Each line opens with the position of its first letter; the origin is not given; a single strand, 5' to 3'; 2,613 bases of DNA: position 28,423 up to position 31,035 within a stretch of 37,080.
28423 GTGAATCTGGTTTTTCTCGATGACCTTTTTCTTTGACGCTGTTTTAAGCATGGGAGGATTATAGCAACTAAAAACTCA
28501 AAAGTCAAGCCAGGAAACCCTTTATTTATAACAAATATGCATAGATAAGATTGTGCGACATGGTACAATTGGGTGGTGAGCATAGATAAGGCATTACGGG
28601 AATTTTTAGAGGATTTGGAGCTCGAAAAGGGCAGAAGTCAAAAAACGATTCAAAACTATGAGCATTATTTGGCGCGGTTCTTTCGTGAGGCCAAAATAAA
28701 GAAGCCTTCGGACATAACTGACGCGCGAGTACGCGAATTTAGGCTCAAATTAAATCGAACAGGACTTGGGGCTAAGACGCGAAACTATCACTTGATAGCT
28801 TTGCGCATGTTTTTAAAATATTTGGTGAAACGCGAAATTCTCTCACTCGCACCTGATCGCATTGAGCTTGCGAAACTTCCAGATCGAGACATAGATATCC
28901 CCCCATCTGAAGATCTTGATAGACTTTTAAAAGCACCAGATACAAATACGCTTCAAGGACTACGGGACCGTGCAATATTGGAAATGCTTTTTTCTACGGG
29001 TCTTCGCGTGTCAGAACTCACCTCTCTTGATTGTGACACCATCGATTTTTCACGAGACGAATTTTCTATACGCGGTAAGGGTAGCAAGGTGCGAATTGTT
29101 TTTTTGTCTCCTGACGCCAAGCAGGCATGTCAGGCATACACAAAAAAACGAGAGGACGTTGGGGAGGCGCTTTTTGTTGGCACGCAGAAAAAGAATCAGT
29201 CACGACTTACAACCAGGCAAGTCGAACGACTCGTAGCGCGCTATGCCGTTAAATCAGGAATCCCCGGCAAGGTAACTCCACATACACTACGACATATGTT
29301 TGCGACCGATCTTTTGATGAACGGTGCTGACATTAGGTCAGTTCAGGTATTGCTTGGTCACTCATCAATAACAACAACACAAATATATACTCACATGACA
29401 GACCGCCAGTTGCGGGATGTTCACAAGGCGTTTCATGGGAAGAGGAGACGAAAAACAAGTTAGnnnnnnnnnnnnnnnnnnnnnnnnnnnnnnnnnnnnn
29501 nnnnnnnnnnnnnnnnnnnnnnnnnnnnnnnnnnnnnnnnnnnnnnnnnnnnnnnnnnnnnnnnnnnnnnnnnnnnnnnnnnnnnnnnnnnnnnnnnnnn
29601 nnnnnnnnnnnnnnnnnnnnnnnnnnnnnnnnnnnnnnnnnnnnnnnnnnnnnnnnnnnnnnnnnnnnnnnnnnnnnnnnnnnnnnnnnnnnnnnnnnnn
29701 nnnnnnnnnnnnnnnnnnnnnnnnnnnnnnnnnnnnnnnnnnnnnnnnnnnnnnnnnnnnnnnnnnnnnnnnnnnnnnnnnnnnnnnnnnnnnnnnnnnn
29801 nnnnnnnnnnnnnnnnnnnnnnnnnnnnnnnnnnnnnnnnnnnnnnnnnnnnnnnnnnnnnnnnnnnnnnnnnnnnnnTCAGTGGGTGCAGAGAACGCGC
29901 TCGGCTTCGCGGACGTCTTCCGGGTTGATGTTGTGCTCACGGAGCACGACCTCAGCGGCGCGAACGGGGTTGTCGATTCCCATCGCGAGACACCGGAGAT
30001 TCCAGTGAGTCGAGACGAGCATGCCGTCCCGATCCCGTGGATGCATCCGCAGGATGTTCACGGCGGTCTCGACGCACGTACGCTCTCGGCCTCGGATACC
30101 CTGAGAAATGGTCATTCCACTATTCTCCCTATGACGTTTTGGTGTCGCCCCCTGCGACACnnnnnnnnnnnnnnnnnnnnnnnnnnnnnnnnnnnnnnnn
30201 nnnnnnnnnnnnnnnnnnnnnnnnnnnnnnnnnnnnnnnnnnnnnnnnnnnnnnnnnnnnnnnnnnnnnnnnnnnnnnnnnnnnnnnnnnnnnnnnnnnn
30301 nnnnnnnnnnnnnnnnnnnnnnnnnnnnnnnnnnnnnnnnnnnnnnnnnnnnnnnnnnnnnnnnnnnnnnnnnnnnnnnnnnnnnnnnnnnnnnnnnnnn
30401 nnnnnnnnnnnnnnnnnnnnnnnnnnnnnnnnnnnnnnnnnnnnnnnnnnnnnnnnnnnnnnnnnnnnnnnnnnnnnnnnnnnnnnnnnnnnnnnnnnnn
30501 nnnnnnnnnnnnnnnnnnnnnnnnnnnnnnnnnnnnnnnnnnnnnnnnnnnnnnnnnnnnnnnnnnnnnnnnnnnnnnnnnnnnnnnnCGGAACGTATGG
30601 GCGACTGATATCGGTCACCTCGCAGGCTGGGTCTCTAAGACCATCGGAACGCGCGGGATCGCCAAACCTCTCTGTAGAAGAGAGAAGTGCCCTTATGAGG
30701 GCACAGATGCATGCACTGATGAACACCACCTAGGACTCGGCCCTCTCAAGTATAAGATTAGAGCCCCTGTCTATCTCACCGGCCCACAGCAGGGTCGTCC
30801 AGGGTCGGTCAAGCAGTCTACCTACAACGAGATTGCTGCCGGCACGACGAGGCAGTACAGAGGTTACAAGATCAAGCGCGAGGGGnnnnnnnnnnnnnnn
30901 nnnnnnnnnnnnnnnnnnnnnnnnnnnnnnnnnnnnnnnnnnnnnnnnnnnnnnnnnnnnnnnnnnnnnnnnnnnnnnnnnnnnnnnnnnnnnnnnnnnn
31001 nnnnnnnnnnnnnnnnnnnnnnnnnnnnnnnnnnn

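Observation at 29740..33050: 3.3 kb GC-rich island encoding an SPFH/band-7 protein with a polytopic membrane partner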

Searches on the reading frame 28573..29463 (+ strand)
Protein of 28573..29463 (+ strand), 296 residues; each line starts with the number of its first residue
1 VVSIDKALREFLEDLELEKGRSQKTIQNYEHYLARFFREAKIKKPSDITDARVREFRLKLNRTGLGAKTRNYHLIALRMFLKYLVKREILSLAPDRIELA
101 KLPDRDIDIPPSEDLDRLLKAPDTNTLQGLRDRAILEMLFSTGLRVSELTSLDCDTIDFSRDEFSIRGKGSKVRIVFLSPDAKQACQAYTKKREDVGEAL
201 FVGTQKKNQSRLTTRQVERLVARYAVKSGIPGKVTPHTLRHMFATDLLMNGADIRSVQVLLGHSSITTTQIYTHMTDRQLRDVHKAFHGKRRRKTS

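Call 7: search_protein_families(library=pfam, proteins=[window:28573-29463:+], max_evalue=0.1)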
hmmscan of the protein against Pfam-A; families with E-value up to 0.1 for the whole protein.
window:28573-29463:+ (296 aa): 5 families
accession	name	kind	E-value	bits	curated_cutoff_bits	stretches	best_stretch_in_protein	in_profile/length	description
PF00589.27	Phage_integrase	-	4.2e-43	147.5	27.1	1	113-277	6-170/172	Phage integrase family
PF02899.23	Phage_int_SAM_1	-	3.5e-14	53.3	22.3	1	9-87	2-82/83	Phage integrase, N-terminal SAM-like domain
PF13495.12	Phage_int_SAM_4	-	8e-11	42.6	27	1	9-89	3-83/85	Phage integrase, N-terminal SAM-like domain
PF13102.12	Phage_int_SAM_5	-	8.4e-05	23.3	22.3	1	8-94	6-92/98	Phage integrase SAM-like domain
PF11130.14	TraC_F_IV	-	0.069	12.6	28.1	0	5-62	65-122/375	TraC protein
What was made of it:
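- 28573..29463 (+): xer tyrosine recombinase. This is the conserved left flank, not part of the insert. Phage_integrase E=4e-43 plus SAM-like N-domain (call 7).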

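Call 24: search_protein_families(library=ncbifam, proteins=[window:28573-29463:+], max_evalue=1)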
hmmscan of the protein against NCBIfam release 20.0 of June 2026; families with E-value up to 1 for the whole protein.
window:28573-29463:+ (296 aa): 13 families
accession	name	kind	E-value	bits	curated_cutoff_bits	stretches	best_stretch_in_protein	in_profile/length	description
TIGR02224.1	recomb_XerC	equivalog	5.5e-72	242.6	335.15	1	10-292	2-294/295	tyrosine recombinase XerC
TIGR02225.1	recomb_XerD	equivalog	5.4e-71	239.3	329.6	1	10-289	2-288/290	site-specific tyrosine recombinase XerD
NF001399.0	PRK00283.1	subfamily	1.1e-70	238.3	279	1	5-290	6-298/300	tyrosine recombinase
NF040815.2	recomb_XerA_Arch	equivalog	2.4e-70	237.1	220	1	10-283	2-262/263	site-specific tyrosine recombinase/integron integrase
NF002331.0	PRK01287.1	subfamily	1.2e-49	169.2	371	1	6-295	28-332/365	site-specific tyrosine recombinase XerC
TIGR02249.1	integrase_gron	subfamily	1.6e-39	136.1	265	2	209-283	234-308/315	integron integrase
NF003462.0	PRK05084.1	equivalog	4.1e-33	114.6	267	1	131-283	196-352/360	tyrosine recombinase XerS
NF011946.0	PRK15417.1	equivalog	6.1e-21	75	435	2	217-277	257-317/337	integron integrase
NF007371.0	PRK09871.1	subfamily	2.9e-14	53.1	222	1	128-274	24-173/198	tyrosine-type DNA invertase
NF007370.0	PRK09870.1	subfamily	6.3e-11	42.3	221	1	113-285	16-189/200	tyrosine-type DNA invertase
NF041502.1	integrase_1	equivalog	4.5e-08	32.3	350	2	184-286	271-371/484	site-specific integrase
NF040693.1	recomb_GmtY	equivalog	1.1e-07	31.5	340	1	217-282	378-439/441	gamma-mobile-trio recombinase GmtY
NF047926.1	integrase_GmtZ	equivalog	0.012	13.6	600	1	206-285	402-480/784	gamma-mobile-trio integrase GmtZ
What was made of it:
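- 28573..29463 (+): XerC, XerD and XerA models score 237-243 bits (call 24).
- Checked: xer lies at 28573-29463 (Phage_integrase E=4e-43; XerC/XerD/XerA-type models, calls 7, 24).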

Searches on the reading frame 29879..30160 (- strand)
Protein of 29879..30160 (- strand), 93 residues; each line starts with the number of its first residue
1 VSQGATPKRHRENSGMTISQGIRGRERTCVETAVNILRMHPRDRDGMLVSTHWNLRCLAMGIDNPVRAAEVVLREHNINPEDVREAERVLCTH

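Call 7: search_protein_families(library=pfam, proteins=[window:29879-30160:-], max_evalue=0.1)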
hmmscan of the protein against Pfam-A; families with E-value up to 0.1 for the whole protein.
window:29879-30160:- (93 aa): 0 families

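Call 8: search_protein_families(library=phrogs, proteins=[window:29879-30160:-], max_evalue=0.1)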
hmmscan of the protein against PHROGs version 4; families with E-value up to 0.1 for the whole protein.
window:29879-30160:- (93 aa): 0 families

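Call 22: search_protein_families(library=pfam, proteins=[window:29879-30115:-], max_evalue=10)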
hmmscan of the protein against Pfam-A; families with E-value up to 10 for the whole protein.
window:29879-30115:- (78 aa): 0 families

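Call 24: search_protein_families(library=ncbifam, proteins=[window:29879-30115:-], max_evalue=1)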
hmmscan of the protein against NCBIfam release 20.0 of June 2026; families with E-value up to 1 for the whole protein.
window:29879-30115:- (78 aa): 0 families

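Call 25: search_protein_families(library=padloc, proteins=[window:29879-30115:-], max_evalue=1)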
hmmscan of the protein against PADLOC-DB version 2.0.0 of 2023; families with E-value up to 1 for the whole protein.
window:29879-30115:- (78 aa): 0 families
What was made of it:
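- No PADLOC model matches any of the three proteins (call 25).
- Tried and rejected: PHROGs, NCBIfam and PADLOC gave nothing for the island proteins (calls 8, 24, 25).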

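Call 40: search_dna_similar(query=window:29879-30115:-, collection=phages, mode=protein, max_evalue=0.1, max_rows=15)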
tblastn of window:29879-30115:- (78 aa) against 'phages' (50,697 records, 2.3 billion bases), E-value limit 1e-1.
No match.

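Call 41: search_dna_similar(query=window:29879-30115:-, collection=plasmids, mode=protein, max_evalue=0.1, max_rows=15)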
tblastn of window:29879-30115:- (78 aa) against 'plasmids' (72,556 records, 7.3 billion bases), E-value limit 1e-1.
No match.

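Call 59: list_cluster_members(proteins=[window:29879-30115:-, window:29879-30160:-, L001:8359-8652:+, window:29801-30175:+])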
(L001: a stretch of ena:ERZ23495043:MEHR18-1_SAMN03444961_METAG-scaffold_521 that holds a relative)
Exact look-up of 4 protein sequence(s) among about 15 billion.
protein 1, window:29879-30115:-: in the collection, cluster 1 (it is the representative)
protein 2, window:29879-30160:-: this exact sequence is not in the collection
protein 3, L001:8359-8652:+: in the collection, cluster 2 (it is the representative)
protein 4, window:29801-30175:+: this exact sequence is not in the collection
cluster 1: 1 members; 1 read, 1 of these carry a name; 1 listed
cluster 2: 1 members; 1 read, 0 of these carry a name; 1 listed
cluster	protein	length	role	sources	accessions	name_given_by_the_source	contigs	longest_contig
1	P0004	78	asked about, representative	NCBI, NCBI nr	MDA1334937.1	MAG: hypothetical protein O2794_02885 [bacterium] | hypothetical protein [bacterium]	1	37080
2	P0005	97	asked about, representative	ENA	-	-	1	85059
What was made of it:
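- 29879..30115 (-): 78-aa orphan ORF (NCBI O2794_02885), GC 62%, GC3 0.75. It is a singleton cluster called by NCBI (call 59).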

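Call 91: search_solved_structures(query=window:29882-30115:-, max_evalue=10)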
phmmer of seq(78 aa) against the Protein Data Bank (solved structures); distinct sequences matched with E-value up to 10: 1.
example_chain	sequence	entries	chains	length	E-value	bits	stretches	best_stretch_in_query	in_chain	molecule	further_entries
7e1v_M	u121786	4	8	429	0.52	14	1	25-54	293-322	Cytochrome bc1 complex Rieske iron-sulfur subunit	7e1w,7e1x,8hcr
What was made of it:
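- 29879..30115 (-): No hits in Pfam, NCBIfam, PHROG, PADLOC, PDB, phages or plasmids (calls 7, 8, 22, 24, 25, 40, 41, 91).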

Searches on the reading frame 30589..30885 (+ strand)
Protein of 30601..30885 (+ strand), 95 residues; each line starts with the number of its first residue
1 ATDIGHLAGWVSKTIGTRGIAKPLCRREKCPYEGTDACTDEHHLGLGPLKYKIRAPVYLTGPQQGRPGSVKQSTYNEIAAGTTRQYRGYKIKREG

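Call 22: search_protein_families(library=pfam, proteins=[window:30589-30870:+], max_evalue=10)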
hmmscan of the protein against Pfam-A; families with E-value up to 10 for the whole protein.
window:30589-30870:+ (94 aa): 0 families

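Call 92: search_solved_structures(query=window:30601-30885:+, max_evalue=10)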
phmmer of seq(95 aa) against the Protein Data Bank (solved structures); distinct sequences matched with E-value up to 10: 1.
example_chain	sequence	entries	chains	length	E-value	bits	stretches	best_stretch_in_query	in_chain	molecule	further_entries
9nhb_E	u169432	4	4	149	1.6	12.3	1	22-63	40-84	GTSF1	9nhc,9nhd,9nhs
